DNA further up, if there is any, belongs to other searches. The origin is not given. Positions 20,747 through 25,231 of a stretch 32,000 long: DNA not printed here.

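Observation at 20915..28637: Co-directional five-gene array (SNF2 helicase, Trx-like, m5C MTase, endonuclease, DUF362-ferredoxin) as a possible composite defence or redox module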

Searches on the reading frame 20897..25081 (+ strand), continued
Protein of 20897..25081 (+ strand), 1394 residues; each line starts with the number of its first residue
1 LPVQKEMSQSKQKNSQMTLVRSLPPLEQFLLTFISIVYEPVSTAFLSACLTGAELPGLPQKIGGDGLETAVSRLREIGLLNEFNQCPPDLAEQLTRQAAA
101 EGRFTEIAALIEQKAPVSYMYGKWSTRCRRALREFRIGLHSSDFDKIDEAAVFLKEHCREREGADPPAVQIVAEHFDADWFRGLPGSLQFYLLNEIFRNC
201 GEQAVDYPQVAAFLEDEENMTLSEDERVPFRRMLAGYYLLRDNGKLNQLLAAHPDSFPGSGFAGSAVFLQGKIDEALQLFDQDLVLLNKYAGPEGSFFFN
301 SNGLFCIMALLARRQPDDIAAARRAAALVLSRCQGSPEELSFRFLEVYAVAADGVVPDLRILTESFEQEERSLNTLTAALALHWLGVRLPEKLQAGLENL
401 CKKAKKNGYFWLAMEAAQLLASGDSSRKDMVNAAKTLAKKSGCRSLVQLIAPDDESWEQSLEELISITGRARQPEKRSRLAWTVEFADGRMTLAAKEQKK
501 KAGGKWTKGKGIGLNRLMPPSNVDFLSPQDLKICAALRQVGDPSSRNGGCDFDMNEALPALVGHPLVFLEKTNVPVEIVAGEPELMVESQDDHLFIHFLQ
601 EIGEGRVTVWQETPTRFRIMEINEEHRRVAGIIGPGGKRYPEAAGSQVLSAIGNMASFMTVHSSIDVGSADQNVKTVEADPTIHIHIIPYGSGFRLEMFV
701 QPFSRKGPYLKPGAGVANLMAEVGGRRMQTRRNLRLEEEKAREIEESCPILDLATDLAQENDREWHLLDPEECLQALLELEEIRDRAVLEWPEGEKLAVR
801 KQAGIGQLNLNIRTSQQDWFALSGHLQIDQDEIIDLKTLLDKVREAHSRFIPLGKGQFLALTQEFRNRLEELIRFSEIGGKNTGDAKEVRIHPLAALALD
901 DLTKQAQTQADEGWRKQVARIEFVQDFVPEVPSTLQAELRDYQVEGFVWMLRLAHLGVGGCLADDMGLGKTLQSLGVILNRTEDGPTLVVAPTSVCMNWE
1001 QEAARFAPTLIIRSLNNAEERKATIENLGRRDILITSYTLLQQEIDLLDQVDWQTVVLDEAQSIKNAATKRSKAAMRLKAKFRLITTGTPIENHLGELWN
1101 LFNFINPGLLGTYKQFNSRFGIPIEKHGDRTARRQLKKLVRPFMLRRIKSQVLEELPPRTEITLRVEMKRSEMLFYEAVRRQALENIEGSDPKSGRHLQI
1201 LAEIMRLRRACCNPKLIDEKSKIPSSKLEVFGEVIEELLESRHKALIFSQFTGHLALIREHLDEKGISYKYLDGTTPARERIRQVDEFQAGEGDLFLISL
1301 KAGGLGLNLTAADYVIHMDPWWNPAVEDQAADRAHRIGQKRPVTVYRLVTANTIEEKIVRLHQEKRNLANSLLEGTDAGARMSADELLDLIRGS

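Call 32: find_homologous_proteins(query=window:20915-25081:+)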
Query window:20915-25081:+ (1388 aa): 109 proteins with E <= 0.001 among 8000 candidates.
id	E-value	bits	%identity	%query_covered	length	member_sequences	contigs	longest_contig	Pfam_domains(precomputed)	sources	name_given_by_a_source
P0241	0.0e+0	3010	96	100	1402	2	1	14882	PF00176.30,PF00271.38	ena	-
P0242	0.0e+0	2867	90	100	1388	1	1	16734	PF00176.30,PF00271.38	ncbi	-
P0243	0.0e+0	2632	83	100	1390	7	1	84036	PF00176.30,PF00271.38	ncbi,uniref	ncbi:DEAD/DEAH box helicase [Candidatus Electronema sp. PJ]|uniref:DEAD/DEAH box helicase n=1 Tax=Ca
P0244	0.0e+0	2615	83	100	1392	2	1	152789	PF00176.30,PF00271.38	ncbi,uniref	ncbi:DEAD/DEAH box helicase [Candidatus Electronema sp. JM]|uniref:DEAD/DEAH box helicase n=1 Tax=Ca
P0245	0.0e+0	2602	82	100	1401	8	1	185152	PF00176.30,PF00271.38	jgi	jgi:SNF2 family DNA or RNA helicase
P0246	0.0e+0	2490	79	100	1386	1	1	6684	PF00176.30,PF00271.38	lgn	-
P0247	0.0e+0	2482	79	100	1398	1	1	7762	PF00176.30,PF00271.38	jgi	jgi:SNF2 family DNA or RNA helicase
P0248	0.0e+0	2385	75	100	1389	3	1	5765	PF00270.36,PF00176.30,PF00271.38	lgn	-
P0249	0.0e+0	2353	74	100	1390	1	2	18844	PF00176.30,PF00271.38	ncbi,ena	-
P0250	0.0e+0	2340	73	100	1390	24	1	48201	PF00176.30,PF00271.38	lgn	-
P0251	0.0e+0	2339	73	100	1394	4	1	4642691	PF00176.30,PF00271.38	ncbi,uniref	ncbi:MAG: DEAD/DEAH box helicase [Candidatus Electrothrix sp. GW3-4]|uniref:DEAD/DEAH box helicase n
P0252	0.0e+0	2317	72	100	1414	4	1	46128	PF00176.30,PF00271.38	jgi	jgi:SNF2 family DNA or RNA helicase/tetratricopeptide (TPR) repeat protein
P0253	0.0e+0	2315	73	100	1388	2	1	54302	PF00176.30,PF00271.38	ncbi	-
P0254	0.0e+0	2309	72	99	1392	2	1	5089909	PF00176.30,PF00271.38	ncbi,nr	ncbi:MAG: DEAD/DEAH box helicase [Candidatus Electrothrix scaldis]|nr:MAG: DEAD/DEAH box helicase [C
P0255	0.0e+0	2308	73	100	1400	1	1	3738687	PF00176.30,PF00271.38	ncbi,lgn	ncbi:MAG: DEAD/DEAH box helicase [Candidatus Electrothrix sp. YB6]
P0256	0.0e+0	2284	73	100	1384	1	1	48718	PF00176.30,PF00271.38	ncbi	-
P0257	0.0e+0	2283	72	100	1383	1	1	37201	PF00270.36,PF00176.30,PF00271.38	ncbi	-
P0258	0.0e+0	2280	73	100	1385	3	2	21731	PF00176.30,PF00271.38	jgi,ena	-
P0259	0.0e+0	2276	71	99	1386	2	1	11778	PF00176.30,PF00271.38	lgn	-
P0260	0.0e+0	2273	72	100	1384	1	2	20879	PF00176.30,PF00271.38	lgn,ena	-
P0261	0.0e+0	2272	71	100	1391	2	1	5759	PF00176.30,PF00271.38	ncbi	-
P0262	0.0e+0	2267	74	95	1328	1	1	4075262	PF00176.30,PF00271.38,PF08455.16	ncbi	ncbi:Helicase [Candidatus Electrothrix laxa]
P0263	0.0e+0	2263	72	100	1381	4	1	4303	PF00270.36,PF00176.30,PF00271.38,PF04851.22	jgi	-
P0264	0.0e+0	2262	72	100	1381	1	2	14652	PF00270.36,PF00176.30,PF00271.38,PF04851.22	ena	-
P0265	0.0e+0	2259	72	100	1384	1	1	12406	PF00176.30,PF00271.38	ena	-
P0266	0.0e+0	2254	72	100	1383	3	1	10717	PF00176.30,PF00271.38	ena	-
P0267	0.0e+0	2251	72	100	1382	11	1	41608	PF00176.30,PF00271.38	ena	-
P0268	0.0e+0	2250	72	99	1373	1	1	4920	PF00176.30,PF00271.38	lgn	-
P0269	0.0e+0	2249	70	100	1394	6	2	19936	PF00176.30,PF00271.38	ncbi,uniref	ncbi:DEAD/DEAH box helicase [Candidatus Electrothrix sp.]|uniref:DEAD/DEAH box helicase n=1 Tax=Cand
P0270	0.0e+0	2249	72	100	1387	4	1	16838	PF00176.30,PF00271.38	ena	-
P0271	0.0e+0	2247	72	99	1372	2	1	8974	PF00176.30,PF00271.38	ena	-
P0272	0.0e+0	2242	72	99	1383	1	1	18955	PF00176.30,PF00271.38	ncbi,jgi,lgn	-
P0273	0.0e+0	2229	70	100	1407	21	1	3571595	PF00176.30,PF00271.38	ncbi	ncbi:MAG: DEAD/DEAH box helicase [Candidatus Electrothrix gigas]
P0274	0.0e+0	2219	71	100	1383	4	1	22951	PF00176.30,PF00271.38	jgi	-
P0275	0.0e+0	2215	70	100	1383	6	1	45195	PF00176.30,PF00271.38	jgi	jgi:SNF2 family DNA or RNA helicase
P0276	0.0e+0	2204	70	99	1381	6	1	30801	PF00176.30,PF00271.38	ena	-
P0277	0.0e+0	2201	70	100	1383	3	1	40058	PF00270.36,PF00176.30,PF00271.38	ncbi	-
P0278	0.0e+0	2182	69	100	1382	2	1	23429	PF00176.30,PF00271.38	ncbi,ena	-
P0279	0.0e+0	2137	68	100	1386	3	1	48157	PF00176.30,PF00271.38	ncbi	-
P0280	0.0e+0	2133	85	79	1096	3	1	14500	PF00176.30,PF00271.38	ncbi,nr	ncbi:DEAD/DEAH box helicase, partial [Desulfobulbus sp. F5]|nr:DEAD/DEAH box helicase [Desulfobulbus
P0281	0.0e+0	2133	68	99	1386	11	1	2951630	PF00176.30,PF00271.38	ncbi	ncbi:DEAD/DEAH box helicase [Thermodesulfobacteriota bacterium B35]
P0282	0.0e+0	2060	66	99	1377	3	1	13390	PF00176.30,PF00271.38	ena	-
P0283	0.0e+0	2038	66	99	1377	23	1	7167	PF00176.30,PF00271.38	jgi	-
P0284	0.0e+0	2021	65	99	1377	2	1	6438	PF00176.30,PF00271.38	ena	-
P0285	0.0e+0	2012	64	99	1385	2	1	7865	PF00176.30,PF00271.38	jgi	jgi:SNF2 family DNA or RNA helicase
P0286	0.0e+0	2008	64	99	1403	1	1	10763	PF00176.30,PF00271.38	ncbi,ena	-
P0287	0.0e+0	2002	65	100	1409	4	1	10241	PF00176.30,PF00271.38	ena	-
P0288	0.0e+0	1990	94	67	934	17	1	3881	PF00176.30,PF00271.38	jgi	jgi:SNF2 family DNA or RNA helicase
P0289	0.0e+0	1978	65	99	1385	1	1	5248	PF00176.30,PF00271.38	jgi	jgi:SNF2 family DNA or RNA helicase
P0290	0.0e+0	1965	64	100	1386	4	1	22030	PF00176.30,PF00271.38,PF04851.22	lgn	-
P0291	0.0e+0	1947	64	99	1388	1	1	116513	PF00176.30,PF00271.38,PF04851.22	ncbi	ncbi:MAG: DEAD/DEAH box helicase [Desulfobulbaceae bacterium]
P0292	0.0e+0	1938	63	99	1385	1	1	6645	PF00176.30,PF00271.38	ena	-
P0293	0.0e+0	1933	63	99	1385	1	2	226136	PF00176.30,PF00271.38,PF04851.22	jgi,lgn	jgi:SNF2 family DNA or RNA helicase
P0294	0.0e+0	1932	64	98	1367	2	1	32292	PF00176.30,PF00271.38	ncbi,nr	ncbi:MAG: DEAD/DEAH box helicase [Desulfobulbus sp.]|nr:MAG: DEAD/DEAH box helicase [Desulfobulbus s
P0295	0.0e+0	1930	64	99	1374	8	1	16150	PF00176.30,PF00271.38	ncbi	-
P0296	0.0e+0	1925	63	99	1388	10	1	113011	PF00176.30,PF00271.38,PF04851.22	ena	-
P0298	0.0e+0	1365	49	100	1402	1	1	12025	PF00270.36,PF00176.30,PF00271.38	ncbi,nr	ncbi:MAG: DEAD/DEAH box helicase [Desulfobacterales bacterium]|nr:DEAD/DEAH box helicase [Desulfobac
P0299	3.5e-261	888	37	99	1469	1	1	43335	PF00176.30,PF00271.38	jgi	-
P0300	1.1e-159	551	35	68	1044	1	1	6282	PF00176.30,PF00271.38,PF04851.22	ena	-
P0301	9.8e-113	396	44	36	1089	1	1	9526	PF00176.30,PF00271.38,PF04851.22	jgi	jgi:superfamily II DNA or RNA helicase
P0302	5.9e-112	393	45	34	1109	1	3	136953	PF00270.36,PF00176.30,PF00271.38,PF04851.22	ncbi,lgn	-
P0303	1.0e-109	386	37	43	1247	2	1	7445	PF00270.36,PF00176.30,PF00271.38,PF08455.16,PF04851.22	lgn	-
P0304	3.3e-106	374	37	43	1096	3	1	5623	PF00176.30,PF00271.38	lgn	-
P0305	1.1e-105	373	43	33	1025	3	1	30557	PF00176.30,PF12419.14,PF00271.38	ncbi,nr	ncbi:MAG: DEAD/DEAH box helicase [Armatimonadota bacterium]|nr:DEAD/DEAH box helicase [Armatimonadot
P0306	3.3e-103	364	36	43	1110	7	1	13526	PF00176.30,PF00271.38,PF04851.22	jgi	jgi:superfamily II DNA or RNA helicase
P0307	1.2e-99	353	35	42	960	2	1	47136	PF00176.30,PF00271.38,PF04851.22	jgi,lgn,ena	-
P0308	1.3e-96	342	38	33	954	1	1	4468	PF00270.36,PF00176.30,PF00271.38,PF04851.22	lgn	-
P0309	1.1e-93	333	37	41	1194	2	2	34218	PF00176.30,PF00271.38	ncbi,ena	-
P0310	3.5e-90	321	37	39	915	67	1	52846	PF00176.30,PF12419.14,PF00271.38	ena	-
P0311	2.3e-88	315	35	41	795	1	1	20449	PF00176.30,PF12419.14,PF00271.38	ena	-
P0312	8.0e-87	310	40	33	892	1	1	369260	PF00176.30,PF12419.14,PF00271.38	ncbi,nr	ncbi:MAG: DEAD/DEAH box helicase [Bryobacterales bacterium]|nr:DEAD/DEAH box helicase [Bryobacterale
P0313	2.2e-85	305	38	33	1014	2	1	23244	PF00176.30,PF12419.14,PF00271.38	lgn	-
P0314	1.9e-76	276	37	34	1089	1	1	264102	PF00176.30,PF12419.14,PF00271.38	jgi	jgi:superfamily II DNA or RNA helicase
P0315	4.6e-74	268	29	46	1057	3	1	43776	PF00176.30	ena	-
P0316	1.0e-71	260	34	33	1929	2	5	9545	PF23271.2,PF12755.14,PF00176.30,PF02985.29,PF24987.2,PF12054.14,PF00271.38,PF25767.2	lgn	-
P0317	2.0e-67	246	36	33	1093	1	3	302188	PF00176.30,PF12419.14,PF00271.38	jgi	jgi:hypothetical protein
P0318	7.7e-67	244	31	32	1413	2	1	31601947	PF00270.36,PF00176.30,PF11496.15,PF07533.22,PF07529.19,PF08880.17,PF00271.38,PF14619.12,PF00439.31,PF04851.22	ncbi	ncbi:UNVERIFIED_CONTAM: hypothetical protein PYX00_003911 [Menopon gallinae]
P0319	1.7e-66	243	35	31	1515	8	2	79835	PF00270.36,PF00176.30,PF11496.15,PF00271.38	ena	-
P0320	3.7e-63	232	32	35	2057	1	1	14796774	PF24714.2,PF00176.30,PF02985.29,PF24987.2,PF12054.14,PF00271.38,PF13646.13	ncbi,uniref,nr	ncbi:LOW QUALITY PROTEIN: TATA-binding protein-associated factor 172-like [Tigriopus californicus]|u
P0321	5.7e-62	228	30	22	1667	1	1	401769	PF00176.30,PF00271.38,PF04851.22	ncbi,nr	ncbi:swr1 complex component [Geranomyces michiganensis]|nr:swr1 complex component [Geranomyces michi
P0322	1.3e-60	223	34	34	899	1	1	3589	PF00176.30,PF00271.38,PF04851.22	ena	-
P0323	4.9e-60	221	34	33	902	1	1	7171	PF00176.30,PF00271.38,PF04851.22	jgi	jgi:superfamily II DNA or RNA helicase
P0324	1.8e-59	219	33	32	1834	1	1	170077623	PF13907.12,PF00176.30,PF11496.15,PF18375.8,PF00271.38,PF00385.31,PF04851.22,PF23588.3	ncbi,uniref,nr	ncbi:chromodomain-helicase-DNA-binding protein 2 isoform X3 [Sceloporus undulatus]|uniref:chromodoma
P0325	2.2e-59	219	31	33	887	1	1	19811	PF00176.30,PF00271.38,PF04851.22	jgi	jgi:superfamily II DNA or RNA helicase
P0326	3.5e-59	218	35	32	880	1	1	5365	PF00176.30,PF00271.38,PF04851.22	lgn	-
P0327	2.6e-58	216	32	34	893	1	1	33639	PF00176.30,PF00271.38,PF04851.22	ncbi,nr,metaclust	ncbi:helicase [Chromatiales bacterium (ex Bugula neritina AB1)]|nr:helicase [Chromatiales bacterium 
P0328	5.1e-58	215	32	34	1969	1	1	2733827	PF06461.18,PF23011.3,PF11496.15,PF23004.3,PF08073.19,PF00271.38,PF04851.22,PF00628.36,PF06465.19,PF00176.30,PF08074.18,PF00385.31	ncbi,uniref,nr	ncbi:hypothetical protein AAFF_G00071100 [Aldrovandia affinis]|uniref:DNA helicase n=1 Tax=Aldrovand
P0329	7.8e-58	214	33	34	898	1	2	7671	PF00176.30,PF00271.38,PF04851.22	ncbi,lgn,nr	ncbi:MAG: DEAD/DEAH box helicase [Planctomycetaceae bacterium]|nr:DEAD/DEAH box helicase [Planctomyc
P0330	7.7e-57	211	33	33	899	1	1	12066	PF00176.30,PF00271.38,PF04851.22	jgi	jgi:superfamily II DNA or RNA helicase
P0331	8.8e-57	210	33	32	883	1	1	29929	PF00176.30,PF00271.38,PF04851.22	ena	-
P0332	1.1e-54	204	31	33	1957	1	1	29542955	PF06465.19,PF06461.18,PF00176.30,PF11496.15,PF23004.3,PF08073.19,PF08074.18,PF00271.38,PF00385.31,PF04851.22,PF00628.36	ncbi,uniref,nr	ncbi:hypothetical protein SKAU_G00400690 [Synaphobranchus kaupii]|uniref:DNA helicase n=1 Tax=Synaph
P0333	9.3e-54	200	32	31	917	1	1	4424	PF00176.30,PF00271.38,PF04851.22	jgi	jgi:hypothetical protein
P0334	6.0e-52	194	32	31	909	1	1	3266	PF00176.30,PF00271.38,PF04851.22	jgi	jgi:ERCC4-related helicase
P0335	4.7e-51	191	33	31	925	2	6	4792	PF00176.30,PF00271.38,PF04851.22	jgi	jgi:superfamily II DNA or RNA helicase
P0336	6.7e-51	191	31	31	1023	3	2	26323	PF00270.36,PF00176.30,PF00271.38,PF04851.22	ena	-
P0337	5.2e-50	188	33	29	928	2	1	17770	PF00270.36,PF00176.30,PF00271.38,PF04851.22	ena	-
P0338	3.7e-45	172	31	31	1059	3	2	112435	PF00176.30,PF00271.38,PF04434.23,PF04851.22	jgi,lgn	jgi:superfamily II DNA or RNA helicase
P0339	5.9e-44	168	30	33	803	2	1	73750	PF00270.36,PF00176.30,PF00271.38,PF04851.22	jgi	-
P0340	2.3e-27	113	41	14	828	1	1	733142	PF12419.14,PF00271.38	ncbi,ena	-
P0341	2.9e-27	113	34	12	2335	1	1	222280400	PF00176.30,PF00271.38,PF26143.1,PF17981.8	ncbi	ncbi:transcriptional regulator ATRX [Pelodytes ibericus]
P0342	6.8e-25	105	33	12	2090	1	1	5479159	PF00176.30,PF00271.38,PF17981.8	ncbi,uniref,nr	ncbi:hypothetical protein JZ751_018769 [Albula glossodonta]|uniref:DNA helicase n=1 Tax=Albula gloss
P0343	2.4e-24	103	30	23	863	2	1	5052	PF00176.30,PF04851.22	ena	-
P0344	6.7e-20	88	27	20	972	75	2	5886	PF13872.13,PF00270.36,PF00176.30,PF00271.38,PF04851.22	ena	-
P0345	8.5e-10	55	33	8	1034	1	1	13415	PF00176.30,PF00271.38,PF04851.22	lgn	-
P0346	1.4e-8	51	26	15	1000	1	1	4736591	PF00176.30,PF00271.38,PF04851.22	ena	-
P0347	1.7e-6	44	35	7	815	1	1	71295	PF00270.36,PF00176.30,PF00271.38,PF04851.22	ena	-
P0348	1.0e-5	41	27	11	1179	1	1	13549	PF00270.36,PF00176.30,PF13020.13,PF00271.38,PF04851.22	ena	-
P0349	1.9e-5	40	34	6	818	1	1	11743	PF00176.30,PF00271.38,PF04851.22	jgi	jgi:superfamily II DNA or RNA helicase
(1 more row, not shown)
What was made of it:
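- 20915..25081 (+): SNF2-family ATPase of 1388 aa. The motor domain is at aa 926-1385, after a conserved N-terminal region of about 900 aa with unknown function. It is a core, vertically inherited gene of Desulfobulbaceae. Full-length orthologues are 63-96% identical in Electronema, Electrothrix and Desulfobulbus (call 32).
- Full-length orthologues are 63-96% identical across Electronema, Electrothrix and Desulfobulbus (call 32).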

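Call 34: find_encoding_contigs(protein=P0241, flank=10000, max_places=2)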
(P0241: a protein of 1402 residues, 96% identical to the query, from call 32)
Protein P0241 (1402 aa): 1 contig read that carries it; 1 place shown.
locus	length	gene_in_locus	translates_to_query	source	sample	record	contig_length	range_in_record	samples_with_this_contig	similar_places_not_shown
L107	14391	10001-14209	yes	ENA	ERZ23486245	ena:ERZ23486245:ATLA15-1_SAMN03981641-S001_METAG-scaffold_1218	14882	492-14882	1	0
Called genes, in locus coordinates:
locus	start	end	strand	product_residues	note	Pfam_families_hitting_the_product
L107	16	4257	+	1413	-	PF01326:PPDK_N, PF00391:PEP-utilizers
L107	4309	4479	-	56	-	-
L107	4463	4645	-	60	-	-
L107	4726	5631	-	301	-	PF04228:Zn_peptidase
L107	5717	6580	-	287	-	PF01513:NAD_kinase, PF20143:NAD_kinase_C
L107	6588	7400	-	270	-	PF03807:F420_oxidored, PF14748:P5CR_dimer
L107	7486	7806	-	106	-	PF04358:DsrC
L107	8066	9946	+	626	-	PF13623:SurA_N_2, PF13624:SurA_N_3, PF09312:SurA_N (weak), PF13145:Rotamase_2, PF13616:Rotamase_3, PF00639:Rotamase, PF13145:Rotamase_2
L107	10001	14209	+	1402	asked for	PF00176:SNF2-rel_dom, PF00271:Helicase_C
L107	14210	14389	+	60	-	?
